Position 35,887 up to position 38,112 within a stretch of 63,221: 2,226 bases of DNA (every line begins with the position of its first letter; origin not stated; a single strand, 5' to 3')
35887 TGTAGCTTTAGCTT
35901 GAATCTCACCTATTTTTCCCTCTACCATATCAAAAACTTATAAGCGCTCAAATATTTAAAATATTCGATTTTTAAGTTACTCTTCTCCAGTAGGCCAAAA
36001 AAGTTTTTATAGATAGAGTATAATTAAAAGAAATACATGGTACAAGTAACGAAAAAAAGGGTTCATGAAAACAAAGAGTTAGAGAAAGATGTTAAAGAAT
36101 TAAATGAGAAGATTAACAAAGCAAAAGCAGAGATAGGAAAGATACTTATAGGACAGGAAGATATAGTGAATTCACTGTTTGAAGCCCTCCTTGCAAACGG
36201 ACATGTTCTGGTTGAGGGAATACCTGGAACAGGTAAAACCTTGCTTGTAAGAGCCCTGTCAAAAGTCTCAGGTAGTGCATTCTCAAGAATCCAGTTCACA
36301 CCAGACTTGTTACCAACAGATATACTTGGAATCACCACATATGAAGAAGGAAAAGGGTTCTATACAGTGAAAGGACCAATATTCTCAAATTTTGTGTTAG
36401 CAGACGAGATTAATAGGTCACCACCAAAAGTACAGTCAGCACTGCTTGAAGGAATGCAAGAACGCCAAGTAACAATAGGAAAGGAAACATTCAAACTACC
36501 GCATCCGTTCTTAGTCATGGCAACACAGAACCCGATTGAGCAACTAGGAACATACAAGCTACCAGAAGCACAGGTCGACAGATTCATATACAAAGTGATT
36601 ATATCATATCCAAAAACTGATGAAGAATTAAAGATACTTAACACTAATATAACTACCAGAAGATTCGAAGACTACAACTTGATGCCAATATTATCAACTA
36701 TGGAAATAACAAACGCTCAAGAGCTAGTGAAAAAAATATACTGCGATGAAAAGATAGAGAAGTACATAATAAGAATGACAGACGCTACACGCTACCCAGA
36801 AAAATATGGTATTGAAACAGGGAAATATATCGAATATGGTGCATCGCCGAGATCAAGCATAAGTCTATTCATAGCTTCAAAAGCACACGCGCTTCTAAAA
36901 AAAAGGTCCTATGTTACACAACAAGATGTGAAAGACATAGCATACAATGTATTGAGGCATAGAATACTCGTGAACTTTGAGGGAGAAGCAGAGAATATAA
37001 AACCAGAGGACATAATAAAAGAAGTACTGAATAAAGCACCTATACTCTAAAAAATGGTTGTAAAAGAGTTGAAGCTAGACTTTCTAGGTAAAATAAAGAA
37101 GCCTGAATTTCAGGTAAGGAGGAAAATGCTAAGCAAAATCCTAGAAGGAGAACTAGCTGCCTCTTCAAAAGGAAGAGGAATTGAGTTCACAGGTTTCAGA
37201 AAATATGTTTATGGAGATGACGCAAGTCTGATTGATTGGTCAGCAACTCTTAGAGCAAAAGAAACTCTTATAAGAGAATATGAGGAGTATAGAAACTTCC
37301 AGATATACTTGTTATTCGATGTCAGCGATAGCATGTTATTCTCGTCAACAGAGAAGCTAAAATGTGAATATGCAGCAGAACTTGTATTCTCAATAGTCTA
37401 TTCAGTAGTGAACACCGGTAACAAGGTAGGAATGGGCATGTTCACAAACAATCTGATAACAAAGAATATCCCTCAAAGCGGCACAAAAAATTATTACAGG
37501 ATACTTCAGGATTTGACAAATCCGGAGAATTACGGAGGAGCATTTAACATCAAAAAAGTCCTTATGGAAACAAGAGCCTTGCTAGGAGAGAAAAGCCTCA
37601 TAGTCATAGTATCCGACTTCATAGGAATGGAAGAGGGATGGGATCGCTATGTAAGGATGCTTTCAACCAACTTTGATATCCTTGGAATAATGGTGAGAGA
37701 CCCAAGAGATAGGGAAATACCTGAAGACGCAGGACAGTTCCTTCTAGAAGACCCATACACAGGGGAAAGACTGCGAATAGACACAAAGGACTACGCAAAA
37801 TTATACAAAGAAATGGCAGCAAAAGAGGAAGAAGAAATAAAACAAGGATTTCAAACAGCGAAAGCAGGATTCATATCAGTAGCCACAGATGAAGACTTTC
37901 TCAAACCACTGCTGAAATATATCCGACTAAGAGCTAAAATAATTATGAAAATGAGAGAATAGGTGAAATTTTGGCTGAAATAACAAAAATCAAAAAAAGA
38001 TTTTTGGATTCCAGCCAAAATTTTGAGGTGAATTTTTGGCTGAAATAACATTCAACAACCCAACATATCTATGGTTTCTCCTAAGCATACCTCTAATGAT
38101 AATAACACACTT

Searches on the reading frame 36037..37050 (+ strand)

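Call 13: search_protein_families(library=pfam, proteins=[window:36037-37050:+], max_evalue=0.0001)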
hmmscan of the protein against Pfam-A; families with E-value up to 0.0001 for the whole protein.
window:36037-37050:+ (337 aa): 6 families
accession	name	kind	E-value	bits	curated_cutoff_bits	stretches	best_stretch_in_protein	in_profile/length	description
PF07726.17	AAA_3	-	2.1e-58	196.3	27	1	56-184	1-130/131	ATPase family associated with various cellular activities (AAA)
PF17863.7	AAA_lid_2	-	9.8e-18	64.1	22.7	1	263-329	7-73/74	AAA lid domain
PF07728.20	AAA_5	-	4.1e-13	50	22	1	56-183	1-139/139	AAA domain (dynein-related subfamily)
PF20030.5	bpMoxR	-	4.2e-13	49.3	27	1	25-207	2-184/205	MoxR domain in the MoxR-vWA-beta-propeller ternary systems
PF00158.32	Sigma54_activat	-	9.9e-06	25.8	20.2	0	46-169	14-147/168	Sigma-54 interaction domain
PF00004.35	AAA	-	6.3e-05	23.9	21.2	0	57-168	1-112/131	ATPase family associated with various cellular activities (AAA)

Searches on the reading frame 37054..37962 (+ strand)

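Call 13: search_protein_families(library=pfam, proteins=[window:37054-37962:+], max_evalue=0.0001)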
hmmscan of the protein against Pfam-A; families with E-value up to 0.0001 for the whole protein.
window:37054-37962:+ (302 aa): 1 family
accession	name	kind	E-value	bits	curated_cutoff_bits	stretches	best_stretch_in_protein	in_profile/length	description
PF01882.25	DUF58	-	2.3e-41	141.8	23.4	1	49-256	3-211/216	Protein of unknown function DUF58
